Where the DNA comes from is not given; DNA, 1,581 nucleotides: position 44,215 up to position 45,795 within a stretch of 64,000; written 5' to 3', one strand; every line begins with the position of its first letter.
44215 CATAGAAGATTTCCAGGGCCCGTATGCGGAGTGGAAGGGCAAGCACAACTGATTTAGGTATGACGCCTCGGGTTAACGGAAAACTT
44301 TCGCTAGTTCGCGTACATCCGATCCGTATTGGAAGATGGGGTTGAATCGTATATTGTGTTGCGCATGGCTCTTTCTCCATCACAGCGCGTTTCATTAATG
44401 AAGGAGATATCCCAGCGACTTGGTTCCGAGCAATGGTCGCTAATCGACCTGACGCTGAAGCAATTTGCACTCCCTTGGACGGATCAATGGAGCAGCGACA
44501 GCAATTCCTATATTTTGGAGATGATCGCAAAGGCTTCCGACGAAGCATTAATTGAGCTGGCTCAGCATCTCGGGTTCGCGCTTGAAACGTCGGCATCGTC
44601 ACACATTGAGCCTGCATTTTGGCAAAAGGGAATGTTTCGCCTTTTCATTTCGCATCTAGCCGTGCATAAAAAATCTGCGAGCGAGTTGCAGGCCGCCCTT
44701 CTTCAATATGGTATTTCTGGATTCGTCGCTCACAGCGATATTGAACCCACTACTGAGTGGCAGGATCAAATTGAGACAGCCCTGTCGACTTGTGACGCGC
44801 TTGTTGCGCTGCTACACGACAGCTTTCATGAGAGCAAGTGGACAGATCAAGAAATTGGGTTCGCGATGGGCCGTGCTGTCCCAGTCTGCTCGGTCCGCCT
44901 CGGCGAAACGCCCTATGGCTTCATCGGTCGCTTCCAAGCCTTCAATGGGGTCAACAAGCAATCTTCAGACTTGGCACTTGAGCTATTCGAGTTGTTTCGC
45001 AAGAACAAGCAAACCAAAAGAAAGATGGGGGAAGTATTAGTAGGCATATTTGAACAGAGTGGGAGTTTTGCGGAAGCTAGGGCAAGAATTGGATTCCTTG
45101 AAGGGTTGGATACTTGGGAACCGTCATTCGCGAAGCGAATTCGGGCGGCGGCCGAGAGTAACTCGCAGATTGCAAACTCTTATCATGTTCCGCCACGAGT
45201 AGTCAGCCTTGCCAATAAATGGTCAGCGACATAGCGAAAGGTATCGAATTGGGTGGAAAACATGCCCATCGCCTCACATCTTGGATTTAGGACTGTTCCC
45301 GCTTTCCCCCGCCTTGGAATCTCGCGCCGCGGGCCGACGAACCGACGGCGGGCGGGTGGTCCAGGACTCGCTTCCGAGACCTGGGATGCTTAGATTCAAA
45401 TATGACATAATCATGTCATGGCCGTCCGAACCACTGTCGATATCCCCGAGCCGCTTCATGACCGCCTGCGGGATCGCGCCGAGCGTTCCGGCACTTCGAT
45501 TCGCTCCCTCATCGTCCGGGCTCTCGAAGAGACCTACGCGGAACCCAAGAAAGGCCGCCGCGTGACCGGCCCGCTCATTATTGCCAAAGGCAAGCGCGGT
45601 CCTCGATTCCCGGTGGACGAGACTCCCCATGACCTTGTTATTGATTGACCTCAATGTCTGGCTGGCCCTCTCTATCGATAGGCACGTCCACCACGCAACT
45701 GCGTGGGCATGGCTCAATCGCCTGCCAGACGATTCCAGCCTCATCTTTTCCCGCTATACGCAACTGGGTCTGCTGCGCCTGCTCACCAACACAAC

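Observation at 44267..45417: Orphan TIR-domain protein with two unassigned flanking domains inside an AT-richer islet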

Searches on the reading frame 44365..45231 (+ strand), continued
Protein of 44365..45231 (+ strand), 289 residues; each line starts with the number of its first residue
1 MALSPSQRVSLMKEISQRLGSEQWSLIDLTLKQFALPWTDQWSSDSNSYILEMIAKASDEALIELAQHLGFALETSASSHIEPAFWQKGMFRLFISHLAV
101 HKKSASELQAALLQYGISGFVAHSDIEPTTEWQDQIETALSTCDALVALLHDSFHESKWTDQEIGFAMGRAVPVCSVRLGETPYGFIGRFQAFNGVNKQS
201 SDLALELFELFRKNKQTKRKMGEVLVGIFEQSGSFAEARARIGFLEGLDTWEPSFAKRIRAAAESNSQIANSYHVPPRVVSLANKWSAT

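Call 86: search_protein_families(library=padloc, proteins=[L071:9593-10654:+, L084:3103-4182:+, P0245, P0266, P0270, P0204, P0150, P0132, L095:6989-7918:+, P0215], max_evalue=0.001)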
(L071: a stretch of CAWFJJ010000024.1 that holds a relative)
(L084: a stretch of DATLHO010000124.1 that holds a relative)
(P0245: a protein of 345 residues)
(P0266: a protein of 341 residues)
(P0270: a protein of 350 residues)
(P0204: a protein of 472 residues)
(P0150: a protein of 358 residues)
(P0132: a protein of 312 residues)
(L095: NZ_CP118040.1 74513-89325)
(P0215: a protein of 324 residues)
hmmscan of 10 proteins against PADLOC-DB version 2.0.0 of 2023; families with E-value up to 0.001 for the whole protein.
L071:9593-10654:+ (354 aa): 5 families
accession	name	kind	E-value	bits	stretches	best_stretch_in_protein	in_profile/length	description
PDLC00419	ThsB1|ThsB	-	3.9e-06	24.8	1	122-222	9-111/165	TIR-like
PDLC02012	SAVED5--SAVED_TIR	-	1.5e-05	22.2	1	143-217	14-89/404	-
PDLC00434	ThsB1|ThsB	-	4.4e-05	20.7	1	144-228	140-225/396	TIR-like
PDLC02962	RT-TIR_XII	-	0.0001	19.4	1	142-222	345-426/478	single gene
PDLC00436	ThsB1|ThsB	-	0.00043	17.8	1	143-221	36-118/183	TIR-like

L084:3103-4182:+ (360 aa): 4 families
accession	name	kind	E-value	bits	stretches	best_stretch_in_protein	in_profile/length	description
PDLC00419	ThsB1|ThsB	-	5.6e-06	24.3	1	118-220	5-109/165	TIR-like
PDLC02962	RT-TIR_XII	-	0.00042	17.3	1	143-224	346-428/478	single gene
PDLC00436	ThsB1|ThsB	-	0.00044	17.8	1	143-220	36-117/183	TIR-like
PDLC02012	SAVED5--SAVED_TIR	-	0.00044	17.5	1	143-216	14-88/404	-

P0245 (345 aa): 4 families
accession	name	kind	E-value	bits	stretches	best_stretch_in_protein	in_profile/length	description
PDLC00434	ThsB1|ThsB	-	1.1e-06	26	1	147-228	140-222/396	TIR-like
PDLC02012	SAVED5--SAVED_TIR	-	4e-05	20.9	1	147-216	15-84/404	-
PDLC05001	PDC-S34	-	0.00058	16.9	1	273-326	299-352/384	-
PDLC05062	PDC-S66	-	0.00073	17.1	0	80-219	83-223/282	-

P0266 (341 aa): 5 families
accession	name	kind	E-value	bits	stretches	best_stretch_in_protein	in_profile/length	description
PDLC00434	ThsB1|ThsB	-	3.1e-06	24.5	1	143-223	140-221/396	TIR-like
PDLC00436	ThsB1|ThsB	-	1.2e-05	22.9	1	131-220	25-118/183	TIR-like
PDLC02012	SAVED5--SAVED_TIR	-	1.3e-05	22.5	1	143-214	15-87/404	-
PDLC00419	ThsB1|ThsB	-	0.00026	18.8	1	143-221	29-111/165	TIR-like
PDLC04108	PD-T7-3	-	0.00035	17.9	1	253-338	323-413/432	-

P0270 (350 aa): 5 families
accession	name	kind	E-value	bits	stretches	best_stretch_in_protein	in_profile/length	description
PDLC02012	SAVED5--SAVED_TIR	-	3.3e-07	27.7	1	143-218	11-87/404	-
PDLC00434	ThsB1|ThsB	-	2e-06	25.2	1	147-232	140-226/396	TIR-like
PDLC00436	ThsB1|ThsB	-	4.9e-06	24.2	1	146-224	36-118/183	TIR-like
PDLC00419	ThsB1|ThsB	-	2.1e-05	22.4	1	132-225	14-111/165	TIR-like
PDLC02962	RT-TIR_XII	-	0.00018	18.5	1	136-224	335-425/478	single gene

P0204 (472 aa): 12 families
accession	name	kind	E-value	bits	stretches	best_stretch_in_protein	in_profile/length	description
PDLC04240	PDC-M01A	-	6.5e-14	49.4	1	30-141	36-147/639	-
PDLC00436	ThsB1|ThsB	-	5.4e-08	30.5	1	275-353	36-118/183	TIR-like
PDLC02012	SAVED5--SAVED_TIR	-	1.3e-06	25.8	1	275-347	14-87/404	-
PDLC00434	ThsB1|ThsB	-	2.1e-06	25.1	1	276-359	140-224/396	TIR-like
PDLC05062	PDC-S66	-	8.4e-06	23.4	1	261-349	136-224/282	-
PDLC00419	ThsB1|ThsB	-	2.2e-05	22.4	1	274-355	27-112/165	TIR-like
PDLC00423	ThsB1|ThsB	-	4.1e-05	21.3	1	262-351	24-117/190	TIR-like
PDLC00422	ThsB1|ThsB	-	4.1e-05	21.2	1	269-353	35-125/194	TIR-like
PDLC00437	ThsB1|ThsB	-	4.4e-05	21.5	0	313-355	26-68/129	TIR-like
PDLC02962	RT-TIR_XII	-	0.00026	18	1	267-419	338-448/478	single gene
PDLC00425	ThsB1|ThsB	-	0.00084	16.5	0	276-358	253-344/389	TIR-like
PDLC05001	PDC-S34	-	0.00094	16.2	0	397-456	294-353/384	-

P0150 (358 aa): 3 families
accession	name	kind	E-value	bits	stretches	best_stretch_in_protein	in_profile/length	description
PDLC00405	SduA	-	7.9e-08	30.2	1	4-61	9-66/323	DUF4263 domain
PDLC04725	PDC-M60B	-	2.1e-06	25.7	1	3-71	5-75/158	-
PDLC00434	ThsB1|ThsB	-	1e-05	22.8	1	172-258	153-239/396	TIR-like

P0132 (312 aa): 3 families
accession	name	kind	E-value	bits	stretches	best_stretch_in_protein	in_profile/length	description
PDLC00434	ThsB1|ThsB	-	1.4e-05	22.4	1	117-214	141-239/396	TIR-like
PDLC02012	SAVED5--SAVED_TIR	-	9.4e-05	19.7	1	116-187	15-87/404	-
PDLC00419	ThsB1|ThsB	-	0.00034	18.5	1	109-196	22-113/165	TIR-like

L095:6989-7918:+ (310 aa): 1 family
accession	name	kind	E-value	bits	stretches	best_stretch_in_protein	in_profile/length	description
PDLC00434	ThsB1|ThsB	-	3.4e-05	21.1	1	110-179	156-225/396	TIR-like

P0215 (324 aa): 6 families
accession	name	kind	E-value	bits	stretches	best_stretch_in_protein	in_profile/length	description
PDLC02012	SAVED5--SAVED_TIR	-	2.4e-05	21.6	1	125-194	15-84/404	-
PDLC00436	ThsB1|ThsB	-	2.9e-05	21.7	1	121-202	33-118/183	TIR-like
PDLC05062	PDC-S66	-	3.2e-05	21.5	1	116-197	141-223/282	-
PDLC00434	ThsB1|ThsB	-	3.6e-05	21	1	124-204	139-220/396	TIR-like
PDLC00422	ThsB1|ThsB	-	0.00043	17.8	0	112-202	29-125/194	TIR-like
PDLC00419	ThsB1|ThsB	-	0.00066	17.5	0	120-203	24-111/165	TIR-like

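Call 87: find_encoding_contigs(protein=P0002, flank=3000, max_places=3)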
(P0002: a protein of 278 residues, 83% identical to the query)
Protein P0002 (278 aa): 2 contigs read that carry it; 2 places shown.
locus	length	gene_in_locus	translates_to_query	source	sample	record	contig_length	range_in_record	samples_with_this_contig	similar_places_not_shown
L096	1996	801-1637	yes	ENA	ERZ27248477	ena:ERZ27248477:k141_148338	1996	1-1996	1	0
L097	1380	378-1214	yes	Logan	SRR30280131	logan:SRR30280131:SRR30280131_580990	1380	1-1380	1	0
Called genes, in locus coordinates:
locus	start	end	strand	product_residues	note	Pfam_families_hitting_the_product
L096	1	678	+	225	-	?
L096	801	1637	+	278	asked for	PF13676:TIR_2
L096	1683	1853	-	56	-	PF21716:dnstrm_HI1420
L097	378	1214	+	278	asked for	PF13676:TIR_2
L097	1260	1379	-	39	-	?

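Call 88: find_encoding_contigs(protein=P0004, flank=3000, max_places=4)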
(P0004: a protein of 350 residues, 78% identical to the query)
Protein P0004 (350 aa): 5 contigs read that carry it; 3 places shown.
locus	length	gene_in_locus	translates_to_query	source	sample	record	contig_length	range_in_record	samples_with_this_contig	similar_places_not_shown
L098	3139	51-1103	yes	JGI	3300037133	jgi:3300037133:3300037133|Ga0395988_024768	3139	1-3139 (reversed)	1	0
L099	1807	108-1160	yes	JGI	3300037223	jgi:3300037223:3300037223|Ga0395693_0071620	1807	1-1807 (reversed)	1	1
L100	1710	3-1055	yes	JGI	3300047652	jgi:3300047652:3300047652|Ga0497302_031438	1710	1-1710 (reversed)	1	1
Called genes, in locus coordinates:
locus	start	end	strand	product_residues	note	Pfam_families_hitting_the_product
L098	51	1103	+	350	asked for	PF13676:TIR_2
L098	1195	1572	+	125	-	-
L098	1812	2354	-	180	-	-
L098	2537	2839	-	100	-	-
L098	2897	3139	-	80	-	?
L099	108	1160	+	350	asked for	PF13676:TIR_2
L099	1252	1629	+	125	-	-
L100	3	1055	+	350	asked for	PF13676:TIR_2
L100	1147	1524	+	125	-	-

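Call 100: search_protein_families(library=phrogs, proteins=[window:44365-45231:+, L071:9593-10012:+], max_evalue=0.1)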
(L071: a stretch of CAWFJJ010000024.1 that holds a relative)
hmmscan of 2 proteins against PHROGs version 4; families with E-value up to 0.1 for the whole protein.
window:44365-45231:+ (289 aa): 2 families
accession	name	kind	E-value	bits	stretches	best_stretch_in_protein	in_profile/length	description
phrog_29177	-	unknown function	0.0019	18.8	1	92-178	5-99/250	-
phrog_15646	-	unknown function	0.068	13.7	1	90-164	159-234/293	-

L071:9593-10012:+ (140 aa): 1 family
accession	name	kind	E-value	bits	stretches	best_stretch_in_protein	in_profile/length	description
phrog_18030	-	unknown function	0.023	16.1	1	40-105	7-71/122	-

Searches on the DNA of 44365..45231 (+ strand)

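Call 40: build_rna_model(alignment_id=A4, structure=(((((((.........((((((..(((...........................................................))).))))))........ .))))))))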
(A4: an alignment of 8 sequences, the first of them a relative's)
Model R1 built from alignment A4 (8 sequences, 112 columns); structure: as given.
model positions 60; base pairs 16; branch points 0; effective number of sequences 6.58; information 0.93 bits per position. Calibrated on 0.2 Mb of random sequence (short: E-values are rough).
structure used (alignment columns):
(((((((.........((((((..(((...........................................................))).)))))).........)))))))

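Call 41: search_with_rna_model(model_id=R1, sources=[window, L009, L010, L011, L012, L013, L014, L015, L016, L017, L018, L019, L020, L021, L022, L023, L024, L025, L026, L027, L028, L029, L030, L031, L032, L033, L034, L035, L036, L037, L038, L039, L040, L041, L042, L043, L044, L045, L046, L047, L048, L049, L050, L051, L052, L053, L054, L055, L056, L057, L058, L059, L060, L061, L062, L063, L064, L065, L066, L067, L068, L069, L070, L071, L072, L073, L074, L075, L076, L077, L078, L079, L080, L081, L082, L083, L084, L085, L086], max_evalue=1)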
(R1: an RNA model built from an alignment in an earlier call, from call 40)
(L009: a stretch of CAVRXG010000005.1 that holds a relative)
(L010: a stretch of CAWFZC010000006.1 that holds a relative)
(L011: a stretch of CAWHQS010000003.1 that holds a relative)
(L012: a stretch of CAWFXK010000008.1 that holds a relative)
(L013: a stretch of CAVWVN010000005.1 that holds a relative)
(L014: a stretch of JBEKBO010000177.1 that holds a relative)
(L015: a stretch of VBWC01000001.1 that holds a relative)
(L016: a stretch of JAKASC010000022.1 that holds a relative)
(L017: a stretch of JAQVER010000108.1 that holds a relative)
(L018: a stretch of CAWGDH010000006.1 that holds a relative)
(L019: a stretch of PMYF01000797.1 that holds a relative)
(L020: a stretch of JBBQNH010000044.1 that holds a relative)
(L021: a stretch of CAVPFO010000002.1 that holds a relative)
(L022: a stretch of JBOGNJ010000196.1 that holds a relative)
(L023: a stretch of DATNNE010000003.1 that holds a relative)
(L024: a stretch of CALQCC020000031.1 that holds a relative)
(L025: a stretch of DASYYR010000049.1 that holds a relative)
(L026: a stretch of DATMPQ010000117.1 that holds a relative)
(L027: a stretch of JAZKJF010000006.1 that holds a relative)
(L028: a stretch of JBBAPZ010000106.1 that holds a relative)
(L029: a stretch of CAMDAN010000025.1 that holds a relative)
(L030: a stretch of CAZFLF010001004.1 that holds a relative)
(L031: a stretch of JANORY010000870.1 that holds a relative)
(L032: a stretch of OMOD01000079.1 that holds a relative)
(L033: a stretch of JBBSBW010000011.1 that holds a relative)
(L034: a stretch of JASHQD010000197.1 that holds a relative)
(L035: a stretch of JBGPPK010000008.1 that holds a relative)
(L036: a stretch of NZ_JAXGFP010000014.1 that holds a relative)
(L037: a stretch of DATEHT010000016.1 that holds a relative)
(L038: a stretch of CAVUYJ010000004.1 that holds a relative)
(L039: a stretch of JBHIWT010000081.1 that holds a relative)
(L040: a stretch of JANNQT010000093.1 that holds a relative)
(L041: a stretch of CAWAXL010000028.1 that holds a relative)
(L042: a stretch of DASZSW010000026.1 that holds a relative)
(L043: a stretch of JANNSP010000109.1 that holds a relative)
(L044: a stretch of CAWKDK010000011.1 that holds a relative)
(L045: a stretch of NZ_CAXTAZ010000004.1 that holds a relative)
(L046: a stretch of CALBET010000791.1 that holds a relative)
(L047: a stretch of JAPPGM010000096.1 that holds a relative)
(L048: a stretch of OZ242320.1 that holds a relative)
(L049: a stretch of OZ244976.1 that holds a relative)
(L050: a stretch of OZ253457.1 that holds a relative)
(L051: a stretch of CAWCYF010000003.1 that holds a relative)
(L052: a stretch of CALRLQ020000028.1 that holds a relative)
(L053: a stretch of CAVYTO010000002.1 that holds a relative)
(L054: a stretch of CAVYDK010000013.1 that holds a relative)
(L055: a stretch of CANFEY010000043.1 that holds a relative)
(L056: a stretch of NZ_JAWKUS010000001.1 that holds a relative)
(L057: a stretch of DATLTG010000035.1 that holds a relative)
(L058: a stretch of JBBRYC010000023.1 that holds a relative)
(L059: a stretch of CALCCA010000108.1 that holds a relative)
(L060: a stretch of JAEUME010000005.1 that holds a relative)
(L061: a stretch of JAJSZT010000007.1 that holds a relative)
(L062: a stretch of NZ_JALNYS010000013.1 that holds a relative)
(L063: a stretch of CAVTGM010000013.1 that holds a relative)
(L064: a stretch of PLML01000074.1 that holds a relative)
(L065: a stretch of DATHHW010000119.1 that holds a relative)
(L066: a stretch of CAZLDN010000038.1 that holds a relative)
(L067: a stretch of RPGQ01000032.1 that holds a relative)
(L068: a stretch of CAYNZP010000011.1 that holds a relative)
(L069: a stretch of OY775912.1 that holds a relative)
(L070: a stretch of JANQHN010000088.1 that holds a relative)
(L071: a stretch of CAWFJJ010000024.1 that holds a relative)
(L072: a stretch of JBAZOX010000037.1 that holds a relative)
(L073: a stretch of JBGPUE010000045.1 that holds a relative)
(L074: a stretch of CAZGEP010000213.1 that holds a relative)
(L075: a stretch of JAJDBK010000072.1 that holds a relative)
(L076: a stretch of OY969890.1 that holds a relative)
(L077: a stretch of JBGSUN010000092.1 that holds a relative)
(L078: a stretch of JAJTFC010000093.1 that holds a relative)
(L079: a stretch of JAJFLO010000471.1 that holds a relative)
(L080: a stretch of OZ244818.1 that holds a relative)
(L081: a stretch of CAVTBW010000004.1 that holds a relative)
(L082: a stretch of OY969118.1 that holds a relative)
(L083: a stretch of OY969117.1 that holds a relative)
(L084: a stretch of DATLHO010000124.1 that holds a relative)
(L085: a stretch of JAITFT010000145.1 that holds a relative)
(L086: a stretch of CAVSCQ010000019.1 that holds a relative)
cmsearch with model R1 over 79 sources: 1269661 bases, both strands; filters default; matches with E-value up to 1: 21.
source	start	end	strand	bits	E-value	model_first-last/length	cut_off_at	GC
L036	2767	2826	+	81.1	3.9e-17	1-60/60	no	0.55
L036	453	512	+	77.1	4.2e-16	1-60/60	no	0.47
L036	1036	1147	+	71.5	1.1e-14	1-60/60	no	0.52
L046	1948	2007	+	66.7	1.9e-13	1-60/60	no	0.65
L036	3419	3530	+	65.1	4.9e-13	1-60/60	no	0.52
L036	1781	1892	+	65.1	4.9e-13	1-60/60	no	0.52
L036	3866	3925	+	61.9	3.2e-12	1-60/60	no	0.58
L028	1484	1541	+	60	1e-11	1-60/60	no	0.64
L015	10871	10928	+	57.2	5.4e-11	1-60/60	no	0.64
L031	901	996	+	57.1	5.6e-11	1-60/60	no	0.55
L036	453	512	-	37.8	4.8e-06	1-60/60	no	0.47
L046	4804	4873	+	34.7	3e-05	1-60/60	no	0.67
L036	2767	2826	-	34.6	3.1e-05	1-60/60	no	0.55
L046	3995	4052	+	34.3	3.7e-05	1-60/60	no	0.59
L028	2308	2436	+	29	0.00089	1-60/60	no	0.67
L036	1781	1892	-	28.8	0.00098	1-60/60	no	0.52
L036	1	44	+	25.3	0.0079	27-60/60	5'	0.59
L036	4281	4326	+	24.4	0.013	1-37/60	3'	0.48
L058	8373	8441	+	21.8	0.062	1-60/60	no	0.59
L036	3419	3530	-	18.9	0.33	1-60/60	no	0.52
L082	11074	11123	+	17.1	0.94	1-60/60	no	0.48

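Call 84: search_dna_similar(query=L095:6989-7921:+, collection=ecoli_genomes, mode=near, max_rows=8)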
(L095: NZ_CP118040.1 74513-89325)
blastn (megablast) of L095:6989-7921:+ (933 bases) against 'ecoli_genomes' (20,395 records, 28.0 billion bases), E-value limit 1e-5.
No match.

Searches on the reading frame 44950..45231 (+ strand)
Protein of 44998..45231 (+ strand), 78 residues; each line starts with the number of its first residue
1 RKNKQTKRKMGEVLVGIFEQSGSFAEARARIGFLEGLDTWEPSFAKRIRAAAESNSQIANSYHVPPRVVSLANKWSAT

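Call 66: search_solved_structures(query=A5, max_evalue=10)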
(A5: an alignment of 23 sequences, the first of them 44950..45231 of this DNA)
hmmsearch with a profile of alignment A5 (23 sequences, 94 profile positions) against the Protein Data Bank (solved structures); distinct sequences matched with E-value up to 10: 2.
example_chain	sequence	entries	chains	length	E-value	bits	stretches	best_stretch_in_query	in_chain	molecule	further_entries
6dql_A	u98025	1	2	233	0.68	13.2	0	11-57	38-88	Regulator of Proteinase B RopB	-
5dl2_A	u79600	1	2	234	0.69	13.2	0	11-57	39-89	Regulator of protease B (RopB)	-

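Call 100: search_protein_families(library=phrogs, proteins=[window:44998-45231:+], max_evalue=0.1)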
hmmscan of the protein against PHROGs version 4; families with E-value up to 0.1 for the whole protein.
window:44998-45231:+ (78 aa): 0 families

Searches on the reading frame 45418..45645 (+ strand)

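Call 3: search_protein_families(library=pfam, proteins=[window:45418-45645:+], max_evalue=1)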
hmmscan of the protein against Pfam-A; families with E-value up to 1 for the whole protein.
window:45418-45645:+ (76 aa): 4 families
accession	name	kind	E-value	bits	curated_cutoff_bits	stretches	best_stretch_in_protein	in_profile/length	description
PF22513.2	FitA-like_RHH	-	0.00063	20.1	27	1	8-38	7-37/39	Antitoxin FitA-like, ribbon-helix-helix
PF03869.20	Arc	-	0.046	14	20.4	1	9-41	11-43/50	Arc-like DNA binding domain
PF01402.27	RHH_1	-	0.06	13.8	20.5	1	4-40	1-37/39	Ribbon-helix-helix protein, copG family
PF13467.12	RHH_4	-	0.2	12.2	25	1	3-38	11-47/67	Ribbon-helix-helix domain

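Call 4: search_protein_families(library=padloc, proteins=[window:45418-45645:+], max_evalue=1)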
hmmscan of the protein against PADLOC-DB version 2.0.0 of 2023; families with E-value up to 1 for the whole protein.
window:45418-45645:+ (76 aa): 0 families

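Call 5: search_protein_families(library=ncbifam, proteins=[window:45418-45645:+], max_evalue=1)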
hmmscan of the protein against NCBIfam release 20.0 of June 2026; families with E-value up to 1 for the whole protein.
window:45418-45645:+ (76 aa): 1 family
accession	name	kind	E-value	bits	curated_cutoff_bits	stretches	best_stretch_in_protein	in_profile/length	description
NF047399.1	BrnA_antitoxin_add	equivalog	0.021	15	60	1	4-38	34-68/70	type II toxin-antitoxin system BrnA family antitoxin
